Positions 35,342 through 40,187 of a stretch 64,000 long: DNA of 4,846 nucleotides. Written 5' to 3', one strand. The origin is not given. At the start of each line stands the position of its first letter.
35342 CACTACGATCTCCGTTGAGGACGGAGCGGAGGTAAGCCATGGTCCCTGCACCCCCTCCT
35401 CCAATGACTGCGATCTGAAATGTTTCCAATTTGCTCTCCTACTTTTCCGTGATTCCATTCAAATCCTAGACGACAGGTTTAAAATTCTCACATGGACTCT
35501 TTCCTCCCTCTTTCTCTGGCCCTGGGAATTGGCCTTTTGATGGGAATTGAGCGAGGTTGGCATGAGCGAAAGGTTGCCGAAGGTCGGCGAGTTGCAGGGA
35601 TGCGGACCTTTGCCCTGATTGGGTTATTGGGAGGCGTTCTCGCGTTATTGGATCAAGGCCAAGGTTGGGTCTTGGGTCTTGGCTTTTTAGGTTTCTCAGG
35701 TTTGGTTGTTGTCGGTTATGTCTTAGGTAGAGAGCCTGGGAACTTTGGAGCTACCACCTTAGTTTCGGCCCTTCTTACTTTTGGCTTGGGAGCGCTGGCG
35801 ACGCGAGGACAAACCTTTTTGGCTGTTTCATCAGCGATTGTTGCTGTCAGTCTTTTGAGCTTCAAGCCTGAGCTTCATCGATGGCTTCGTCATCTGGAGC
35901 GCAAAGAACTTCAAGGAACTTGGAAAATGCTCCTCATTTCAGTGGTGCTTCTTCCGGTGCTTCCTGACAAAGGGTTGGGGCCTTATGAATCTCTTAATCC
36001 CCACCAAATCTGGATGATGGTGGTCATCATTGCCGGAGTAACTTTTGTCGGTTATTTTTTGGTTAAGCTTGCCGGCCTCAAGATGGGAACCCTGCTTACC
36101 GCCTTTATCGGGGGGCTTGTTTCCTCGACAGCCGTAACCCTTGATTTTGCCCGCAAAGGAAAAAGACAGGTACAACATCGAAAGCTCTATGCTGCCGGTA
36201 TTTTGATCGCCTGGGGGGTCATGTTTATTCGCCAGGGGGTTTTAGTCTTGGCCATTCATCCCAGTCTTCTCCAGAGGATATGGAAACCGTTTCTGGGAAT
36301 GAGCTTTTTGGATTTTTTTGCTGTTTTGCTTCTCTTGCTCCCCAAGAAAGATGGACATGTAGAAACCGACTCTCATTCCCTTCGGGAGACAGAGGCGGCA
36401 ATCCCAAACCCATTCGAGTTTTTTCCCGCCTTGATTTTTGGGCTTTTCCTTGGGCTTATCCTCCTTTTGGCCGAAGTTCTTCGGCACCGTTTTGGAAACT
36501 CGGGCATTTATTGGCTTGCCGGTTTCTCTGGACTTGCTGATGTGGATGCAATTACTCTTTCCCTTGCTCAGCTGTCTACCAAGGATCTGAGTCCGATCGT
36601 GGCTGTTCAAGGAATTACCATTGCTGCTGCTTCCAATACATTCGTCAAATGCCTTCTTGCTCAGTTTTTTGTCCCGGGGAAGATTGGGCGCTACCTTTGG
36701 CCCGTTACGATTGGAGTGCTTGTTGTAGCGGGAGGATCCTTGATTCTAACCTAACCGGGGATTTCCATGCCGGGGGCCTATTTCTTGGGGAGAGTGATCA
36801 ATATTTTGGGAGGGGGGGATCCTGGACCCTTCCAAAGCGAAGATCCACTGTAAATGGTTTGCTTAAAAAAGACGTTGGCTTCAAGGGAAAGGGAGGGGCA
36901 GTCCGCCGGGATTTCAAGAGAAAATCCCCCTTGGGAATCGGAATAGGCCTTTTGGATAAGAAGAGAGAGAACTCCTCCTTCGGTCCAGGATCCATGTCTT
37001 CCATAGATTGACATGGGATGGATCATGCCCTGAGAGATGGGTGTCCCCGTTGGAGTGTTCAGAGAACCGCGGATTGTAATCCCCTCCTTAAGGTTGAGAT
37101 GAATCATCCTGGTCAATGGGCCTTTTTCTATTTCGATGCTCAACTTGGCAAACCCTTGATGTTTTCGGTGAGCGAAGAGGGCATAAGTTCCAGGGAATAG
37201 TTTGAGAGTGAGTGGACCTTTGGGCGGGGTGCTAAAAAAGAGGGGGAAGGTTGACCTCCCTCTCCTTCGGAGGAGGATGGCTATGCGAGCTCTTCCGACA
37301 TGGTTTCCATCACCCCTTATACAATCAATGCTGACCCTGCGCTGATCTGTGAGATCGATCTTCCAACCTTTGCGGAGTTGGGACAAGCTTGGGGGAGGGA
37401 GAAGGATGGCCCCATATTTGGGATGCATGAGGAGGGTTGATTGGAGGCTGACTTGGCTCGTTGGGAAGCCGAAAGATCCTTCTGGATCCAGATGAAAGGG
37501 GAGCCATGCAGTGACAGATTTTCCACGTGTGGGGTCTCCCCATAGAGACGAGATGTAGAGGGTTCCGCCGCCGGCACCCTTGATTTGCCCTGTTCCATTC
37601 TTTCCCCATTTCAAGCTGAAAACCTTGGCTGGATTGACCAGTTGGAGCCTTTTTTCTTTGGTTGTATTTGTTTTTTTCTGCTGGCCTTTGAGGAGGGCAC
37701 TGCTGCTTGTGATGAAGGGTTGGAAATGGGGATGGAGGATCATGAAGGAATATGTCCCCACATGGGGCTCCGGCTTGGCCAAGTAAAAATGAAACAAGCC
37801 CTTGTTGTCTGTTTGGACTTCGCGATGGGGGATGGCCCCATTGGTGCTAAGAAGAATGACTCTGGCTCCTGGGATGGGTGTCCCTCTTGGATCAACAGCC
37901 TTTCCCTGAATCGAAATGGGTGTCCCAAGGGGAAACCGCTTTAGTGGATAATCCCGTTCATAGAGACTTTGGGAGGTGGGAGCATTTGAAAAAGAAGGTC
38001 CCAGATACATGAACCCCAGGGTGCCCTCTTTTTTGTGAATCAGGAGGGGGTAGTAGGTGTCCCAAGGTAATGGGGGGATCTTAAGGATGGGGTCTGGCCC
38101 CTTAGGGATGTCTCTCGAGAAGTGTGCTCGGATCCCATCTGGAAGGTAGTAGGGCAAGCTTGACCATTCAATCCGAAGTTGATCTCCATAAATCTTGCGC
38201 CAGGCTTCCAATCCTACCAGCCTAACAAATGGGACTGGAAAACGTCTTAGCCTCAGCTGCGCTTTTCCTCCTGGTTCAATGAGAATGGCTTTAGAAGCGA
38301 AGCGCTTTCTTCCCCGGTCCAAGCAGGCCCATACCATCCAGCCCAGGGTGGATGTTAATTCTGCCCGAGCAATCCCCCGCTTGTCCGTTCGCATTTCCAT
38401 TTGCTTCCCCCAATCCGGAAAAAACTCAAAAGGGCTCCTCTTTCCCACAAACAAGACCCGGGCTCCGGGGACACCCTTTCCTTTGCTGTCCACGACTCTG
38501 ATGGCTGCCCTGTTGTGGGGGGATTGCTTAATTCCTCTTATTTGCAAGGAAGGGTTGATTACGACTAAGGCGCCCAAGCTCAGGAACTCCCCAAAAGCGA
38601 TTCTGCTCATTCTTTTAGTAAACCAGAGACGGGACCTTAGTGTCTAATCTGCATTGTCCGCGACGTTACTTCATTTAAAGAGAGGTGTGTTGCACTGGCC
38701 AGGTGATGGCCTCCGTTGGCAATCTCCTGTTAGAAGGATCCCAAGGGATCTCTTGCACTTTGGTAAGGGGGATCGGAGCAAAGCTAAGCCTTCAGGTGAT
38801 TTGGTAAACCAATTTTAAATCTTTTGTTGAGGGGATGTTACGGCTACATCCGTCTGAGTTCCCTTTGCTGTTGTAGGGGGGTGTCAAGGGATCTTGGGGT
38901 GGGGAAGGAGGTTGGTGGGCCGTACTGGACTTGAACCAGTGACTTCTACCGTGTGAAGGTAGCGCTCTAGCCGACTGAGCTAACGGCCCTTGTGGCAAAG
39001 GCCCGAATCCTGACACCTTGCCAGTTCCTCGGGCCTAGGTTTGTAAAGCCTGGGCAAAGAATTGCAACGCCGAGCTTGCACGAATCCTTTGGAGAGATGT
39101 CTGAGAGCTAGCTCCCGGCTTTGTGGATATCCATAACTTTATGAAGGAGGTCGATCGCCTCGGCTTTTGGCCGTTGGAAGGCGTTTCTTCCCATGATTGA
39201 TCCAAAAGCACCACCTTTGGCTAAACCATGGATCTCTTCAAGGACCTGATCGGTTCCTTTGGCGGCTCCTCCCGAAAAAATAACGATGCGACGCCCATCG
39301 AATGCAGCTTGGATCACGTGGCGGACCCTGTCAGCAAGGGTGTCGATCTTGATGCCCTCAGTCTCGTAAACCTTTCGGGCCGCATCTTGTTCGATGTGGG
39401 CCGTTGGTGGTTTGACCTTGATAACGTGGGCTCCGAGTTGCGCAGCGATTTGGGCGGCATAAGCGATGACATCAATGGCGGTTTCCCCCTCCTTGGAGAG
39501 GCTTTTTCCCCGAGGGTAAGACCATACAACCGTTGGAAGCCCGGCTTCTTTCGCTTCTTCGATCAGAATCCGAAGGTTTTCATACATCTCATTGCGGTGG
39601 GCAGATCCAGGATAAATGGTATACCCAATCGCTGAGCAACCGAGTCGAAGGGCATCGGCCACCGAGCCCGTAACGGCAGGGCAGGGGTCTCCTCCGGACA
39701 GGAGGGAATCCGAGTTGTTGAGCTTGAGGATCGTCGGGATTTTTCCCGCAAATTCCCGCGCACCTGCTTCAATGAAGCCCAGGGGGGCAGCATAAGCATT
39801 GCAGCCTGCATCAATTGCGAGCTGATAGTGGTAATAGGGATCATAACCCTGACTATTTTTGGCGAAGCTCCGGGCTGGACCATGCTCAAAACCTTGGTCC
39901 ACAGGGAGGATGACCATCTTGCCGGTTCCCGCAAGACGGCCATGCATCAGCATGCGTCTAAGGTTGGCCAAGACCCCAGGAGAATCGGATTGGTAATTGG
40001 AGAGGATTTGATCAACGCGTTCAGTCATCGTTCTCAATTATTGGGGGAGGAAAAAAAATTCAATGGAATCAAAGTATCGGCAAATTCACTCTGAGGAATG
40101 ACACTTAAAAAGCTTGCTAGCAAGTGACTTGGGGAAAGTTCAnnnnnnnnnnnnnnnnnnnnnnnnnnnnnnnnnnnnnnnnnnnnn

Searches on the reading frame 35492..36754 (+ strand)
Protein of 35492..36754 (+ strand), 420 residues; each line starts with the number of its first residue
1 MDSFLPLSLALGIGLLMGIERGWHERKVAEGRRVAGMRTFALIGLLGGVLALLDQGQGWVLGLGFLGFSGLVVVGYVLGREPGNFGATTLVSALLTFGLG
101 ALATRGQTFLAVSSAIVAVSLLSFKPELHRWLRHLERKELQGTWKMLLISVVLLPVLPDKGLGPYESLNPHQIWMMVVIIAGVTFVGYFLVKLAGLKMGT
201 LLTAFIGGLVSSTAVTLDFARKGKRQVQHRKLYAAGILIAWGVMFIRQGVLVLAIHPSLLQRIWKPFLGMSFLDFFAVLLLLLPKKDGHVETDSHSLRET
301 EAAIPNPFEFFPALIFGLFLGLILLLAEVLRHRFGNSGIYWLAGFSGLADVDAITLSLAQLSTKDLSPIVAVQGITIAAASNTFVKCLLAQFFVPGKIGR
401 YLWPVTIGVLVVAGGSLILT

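Call 56: search_protein_families(library=pfam, proteins=[window:35492-36754:+], max_evalue=0.0001)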
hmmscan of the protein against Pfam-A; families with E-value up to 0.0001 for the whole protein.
window:35492-36754:+ (420 aa): 2 families
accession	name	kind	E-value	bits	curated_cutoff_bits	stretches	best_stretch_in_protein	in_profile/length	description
PF13194.11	DUF4010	-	4e-62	210.1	30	1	178-392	1-208/210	Domain of unknown function (DUF4010)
PF02308.21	MgtC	-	1.4e-18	67.8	31.4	1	7-130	1-120/121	MgtC family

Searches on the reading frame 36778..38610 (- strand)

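Call 57: search_protein_families(library=pfam, proteins=[window:36778-38610:-], max_evalue=0.0001)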
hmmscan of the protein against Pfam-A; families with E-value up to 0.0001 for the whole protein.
window:36778-38610:- (610 aa): 2 families
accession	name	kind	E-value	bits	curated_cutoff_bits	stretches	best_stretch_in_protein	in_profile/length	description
PF13620.12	CarboxypepD_reg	-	7.5e-13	49.1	32.3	1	233-315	1-78/82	Carboxypeptidase regulatory-like domain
PF02369.22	Big_1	-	4.5e-09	36.7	34.9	0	232-278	19-67/93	Bacterial Ig-like domain (group 1)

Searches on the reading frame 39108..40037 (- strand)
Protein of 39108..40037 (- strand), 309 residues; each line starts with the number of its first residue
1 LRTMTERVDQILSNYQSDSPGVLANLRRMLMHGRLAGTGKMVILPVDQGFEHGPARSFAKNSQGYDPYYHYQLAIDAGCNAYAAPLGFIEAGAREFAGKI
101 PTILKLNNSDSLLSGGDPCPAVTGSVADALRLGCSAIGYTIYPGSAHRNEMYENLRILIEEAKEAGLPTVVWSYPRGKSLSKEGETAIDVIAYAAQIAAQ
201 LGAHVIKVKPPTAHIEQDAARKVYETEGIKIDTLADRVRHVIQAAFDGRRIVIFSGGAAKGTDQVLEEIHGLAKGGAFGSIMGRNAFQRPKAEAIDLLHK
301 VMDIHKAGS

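Call 57: search_protein_families(library=pfam, proteins=[window:39108-40037:-], max_evalue=0.0001)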
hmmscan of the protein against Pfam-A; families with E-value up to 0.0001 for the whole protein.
window:39108-40037:- (309 aa): 1 family
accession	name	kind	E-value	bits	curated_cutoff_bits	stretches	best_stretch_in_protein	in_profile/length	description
PF01791.15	DeoC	-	4.5e-32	112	23.8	1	42-289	2-229/229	DeoC/LacD family aldolase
